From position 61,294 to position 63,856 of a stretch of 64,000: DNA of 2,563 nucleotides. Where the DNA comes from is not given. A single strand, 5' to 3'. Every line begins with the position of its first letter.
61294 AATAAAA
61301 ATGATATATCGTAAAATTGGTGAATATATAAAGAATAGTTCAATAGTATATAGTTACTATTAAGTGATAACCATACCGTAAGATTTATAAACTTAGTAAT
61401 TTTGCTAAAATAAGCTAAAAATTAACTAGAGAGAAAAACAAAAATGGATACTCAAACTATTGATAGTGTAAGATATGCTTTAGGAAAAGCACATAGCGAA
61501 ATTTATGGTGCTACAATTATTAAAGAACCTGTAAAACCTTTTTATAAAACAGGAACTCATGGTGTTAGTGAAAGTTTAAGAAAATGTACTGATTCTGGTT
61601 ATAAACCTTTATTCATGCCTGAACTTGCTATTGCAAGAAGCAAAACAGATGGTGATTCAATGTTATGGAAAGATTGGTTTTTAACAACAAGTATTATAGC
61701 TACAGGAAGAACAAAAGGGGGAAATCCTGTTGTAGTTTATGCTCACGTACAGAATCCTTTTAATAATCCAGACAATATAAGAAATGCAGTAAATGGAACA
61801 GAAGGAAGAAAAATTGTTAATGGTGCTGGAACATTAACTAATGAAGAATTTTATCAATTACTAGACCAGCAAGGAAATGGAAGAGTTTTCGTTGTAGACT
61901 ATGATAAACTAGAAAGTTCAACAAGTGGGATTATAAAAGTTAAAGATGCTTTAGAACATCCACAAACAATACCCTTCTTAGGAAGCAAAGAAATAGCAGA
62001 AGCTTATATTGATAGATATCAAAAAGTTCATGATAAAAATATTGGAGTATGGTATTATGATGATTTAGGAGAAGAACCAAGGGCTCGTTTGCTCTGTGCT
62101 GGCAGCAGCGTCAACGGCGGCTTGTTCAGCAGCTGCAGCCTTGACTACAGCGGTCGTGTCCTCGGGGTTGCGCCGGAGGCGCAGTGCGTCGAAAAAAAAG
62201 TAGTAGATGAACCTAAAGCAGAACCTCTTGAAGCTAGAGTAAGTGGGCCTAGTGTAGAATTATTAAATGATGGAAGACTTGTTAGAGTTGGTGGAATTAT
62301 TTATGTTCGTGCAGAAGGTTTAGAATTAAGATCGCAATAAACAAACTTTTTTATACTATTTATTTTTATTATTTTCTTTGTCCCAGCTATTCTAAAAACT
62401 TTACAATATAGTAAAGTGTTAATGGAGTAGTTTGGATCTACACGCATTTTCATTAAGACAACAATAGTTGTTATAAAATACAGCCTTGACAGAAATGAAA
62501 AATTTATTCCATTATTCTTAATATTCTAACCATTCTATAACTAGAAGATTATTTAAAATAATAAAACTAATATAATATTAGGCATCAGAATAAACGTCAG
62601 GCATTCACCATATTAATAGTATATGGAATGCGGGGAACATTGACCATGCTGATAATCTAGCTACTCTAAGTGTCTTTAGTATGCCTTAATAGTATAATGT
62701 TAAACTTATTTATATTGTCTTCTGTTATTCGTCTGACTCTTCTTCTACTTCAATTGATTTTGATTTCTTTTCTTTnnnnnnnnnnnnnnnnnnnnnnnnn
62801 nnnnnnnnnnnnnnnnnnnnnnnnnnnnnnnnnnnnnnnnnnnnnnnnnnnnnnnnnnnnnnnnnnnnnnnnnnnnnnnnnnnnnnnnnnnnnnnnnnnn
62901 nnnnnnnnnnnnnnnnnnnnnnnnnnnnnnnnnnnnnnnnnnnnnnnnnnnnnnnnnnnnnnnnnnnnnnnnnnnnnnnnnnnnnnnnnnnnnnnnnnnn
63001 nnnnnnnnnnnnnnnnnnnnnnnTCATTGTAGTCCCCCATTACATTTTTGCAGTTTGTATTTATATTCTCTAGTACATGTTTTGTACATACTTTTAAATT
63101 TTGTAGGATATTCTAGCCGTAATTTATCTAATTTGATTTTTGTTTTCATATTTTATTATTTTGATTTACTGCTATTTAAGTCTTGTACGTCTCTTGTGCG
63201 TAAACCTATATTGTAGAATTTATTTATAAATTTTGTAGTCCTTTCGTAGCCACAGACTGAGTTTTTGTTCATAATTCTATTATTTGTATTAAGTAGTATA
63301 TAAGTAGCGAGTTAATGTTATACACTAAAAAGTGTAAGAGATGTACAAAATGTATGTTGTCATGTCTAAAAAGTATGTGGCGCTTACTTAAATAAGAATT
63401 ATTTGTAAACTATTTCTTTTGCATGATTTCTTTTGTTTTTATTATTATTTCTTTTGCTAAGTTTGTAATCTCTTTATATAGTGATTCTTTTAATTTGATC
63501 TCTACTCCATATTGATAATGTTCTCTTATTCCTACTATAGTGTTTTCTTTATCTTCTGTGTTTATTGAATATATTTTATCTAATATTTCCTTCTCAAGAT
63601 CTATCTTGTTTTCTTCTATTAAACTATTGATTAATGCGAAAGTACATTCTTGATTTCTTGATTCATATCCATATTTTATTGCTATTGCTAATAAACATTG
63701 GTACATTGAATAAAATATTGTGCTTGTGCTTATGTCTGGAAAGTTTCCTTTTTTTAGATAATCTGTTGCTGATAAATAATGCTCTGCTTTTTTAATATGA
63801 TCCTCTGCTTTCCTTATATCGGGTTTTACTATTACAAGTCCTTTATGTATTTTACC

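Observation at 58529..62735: Direct repeats of about 120 nt bracket a 4.1-kb cassette with a TA pair, AAA ATPase and a compositionally foreign ORF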

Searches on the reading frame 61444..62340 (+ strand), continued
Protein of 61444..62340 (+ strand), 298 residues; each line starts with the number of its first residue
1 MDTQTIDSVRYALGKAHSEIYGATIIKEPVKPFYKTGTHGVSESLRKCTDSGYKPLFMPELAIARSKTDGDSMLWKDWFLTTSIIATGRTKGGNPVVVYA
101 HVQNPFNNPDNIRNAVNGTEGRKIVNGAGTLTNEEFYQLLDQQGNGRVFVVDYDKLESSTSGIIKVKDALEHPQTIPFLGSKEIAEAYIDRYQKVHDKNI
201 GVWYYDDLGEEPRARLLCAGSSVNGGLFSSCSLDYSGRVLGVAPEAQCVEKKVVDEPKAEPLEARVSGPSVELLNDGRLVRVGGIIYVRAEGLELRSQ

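Call 93: search_solved_structures(query=window:61444-62340:+, max_evalue=0.001, show_alignments=1)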
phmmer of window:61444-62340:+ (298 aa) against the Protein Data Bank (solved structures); distinct sequences matched with E-value up to 0.001: 1.
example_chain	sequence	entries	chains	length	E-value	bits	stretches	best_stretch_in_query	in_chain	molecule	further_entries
5ioo_A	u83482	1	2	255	7.4e-55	189.8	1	29-248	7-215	AvpA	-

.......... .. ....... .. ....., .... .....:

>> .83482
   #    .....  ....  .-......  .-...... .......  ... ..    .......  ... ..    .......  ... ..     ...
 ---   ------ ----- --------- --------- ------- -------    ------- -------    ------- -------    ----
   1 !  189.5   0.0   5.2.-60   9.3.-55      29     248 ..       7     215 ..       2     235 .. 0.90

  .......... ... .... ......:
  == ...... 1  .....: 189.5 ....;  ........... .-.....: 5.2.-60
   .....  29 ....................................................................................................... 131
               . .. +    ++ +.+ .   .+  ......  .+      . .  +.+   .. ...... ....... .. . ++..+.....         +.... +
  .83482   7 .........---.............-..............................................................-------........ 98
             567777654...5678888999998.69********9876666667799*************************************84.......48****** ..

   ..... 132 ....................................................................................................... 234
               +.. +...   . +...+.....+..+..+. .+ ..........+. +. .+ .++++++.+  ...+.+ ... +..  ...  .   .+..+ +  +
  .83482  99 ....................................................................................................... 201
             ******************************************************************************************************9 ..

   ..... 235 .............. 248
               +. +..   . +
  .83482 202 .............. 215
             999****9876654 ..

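Call 106: find_encoding_contigs(protein=P0002, flank=5000, max_places=4)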
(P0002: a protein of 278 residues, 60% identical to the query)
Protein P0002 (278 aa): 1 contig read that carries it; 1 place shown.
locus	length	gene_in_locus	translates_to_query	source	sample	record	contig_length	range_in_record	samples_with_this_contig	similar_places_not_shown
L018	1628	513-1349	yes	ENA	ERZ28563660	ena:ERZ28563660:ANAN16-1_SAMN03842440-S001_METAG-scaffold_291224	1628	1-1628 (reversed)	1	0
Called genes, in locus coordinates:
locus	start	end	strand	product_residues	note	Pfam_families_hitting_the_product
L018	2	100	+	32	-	?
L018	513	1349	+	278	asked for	-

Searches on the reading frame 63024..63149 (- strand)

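Call 26: search_protein_families(library=ncbifam, proteins=[window:63024-63149:-], max_evalue=1)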
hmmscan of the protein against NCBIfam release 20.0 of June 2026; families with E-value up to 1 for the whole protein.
window:63024-63149:- (41 aa): 0 families

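Call 52: search_protein_families(library=pfam, proteins=[window:63024-63149:-], max_evalue=10)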
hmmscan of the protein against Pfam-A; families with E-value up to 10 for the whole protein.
window:63024-63149:- (41 aa): 1 family
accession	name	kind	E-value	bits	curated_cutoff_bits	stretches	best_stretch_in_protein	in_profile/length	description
PF18472.7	HP1451_C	-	0.035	14.6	25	1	3-24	36-57/67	HP1451 C-terminal domain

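Call 65: search_protein_families(library=phrogs, proteins=[window:63024-63149:-], max_evalue=0.01)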
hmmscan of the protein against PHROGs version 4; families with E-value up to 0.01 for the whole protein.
window:63024-63149:- (41 aa): 0 families

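Call 66: search_protein_families(library=padloc, proteins=[window:63024-63149:-], max_evalue=0.01)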
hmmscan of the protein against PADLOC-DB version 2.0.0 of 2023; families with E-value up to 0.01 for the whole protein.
window:63024-63149:- (41 aa): 0 families

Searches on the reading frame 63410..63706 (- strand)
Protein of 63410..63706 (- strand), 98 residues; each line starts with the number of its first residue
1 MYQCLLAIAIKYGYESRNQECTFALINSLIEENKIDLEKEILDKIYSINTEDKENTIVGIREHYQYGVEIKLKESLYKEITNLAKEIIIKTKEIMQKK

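Call 10: search_protein_families(library=pfam, proteins=[window:63410-63706:-], max_evalue=0.01)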
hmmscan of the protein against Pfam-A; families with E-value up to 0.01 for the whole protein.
window:63410-63706:- (98 aa): 0 families

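Call 26: search_protein_families(library=ncbifam, proteins=[window:63410-63706:-], max_evalue=1)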
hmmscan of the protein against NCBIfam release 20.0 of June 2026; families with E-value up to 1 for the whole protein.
window:63410-63706:- (98 aa): 2 families
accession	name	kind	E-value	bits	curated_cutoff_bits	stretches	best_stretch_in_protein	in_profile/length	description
NF040656.1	GHMP_GYDIA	hypoth_equivalog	0.027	13.7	225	1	17-91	153-224/299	GYDIA family GHMP kinase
TIGR03421.1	FeS_CyaY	equivalog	0.18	11.8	53.25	1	19-61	9-53/104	iron donor protein CyaY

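Call 52: search_protein_families(library=pfam, proteins=[window:63410-63706:-], max_evalue=10)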
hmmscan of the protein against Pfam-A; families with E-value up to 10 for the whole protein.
window:63410-63706:- (98 aa): 0 families
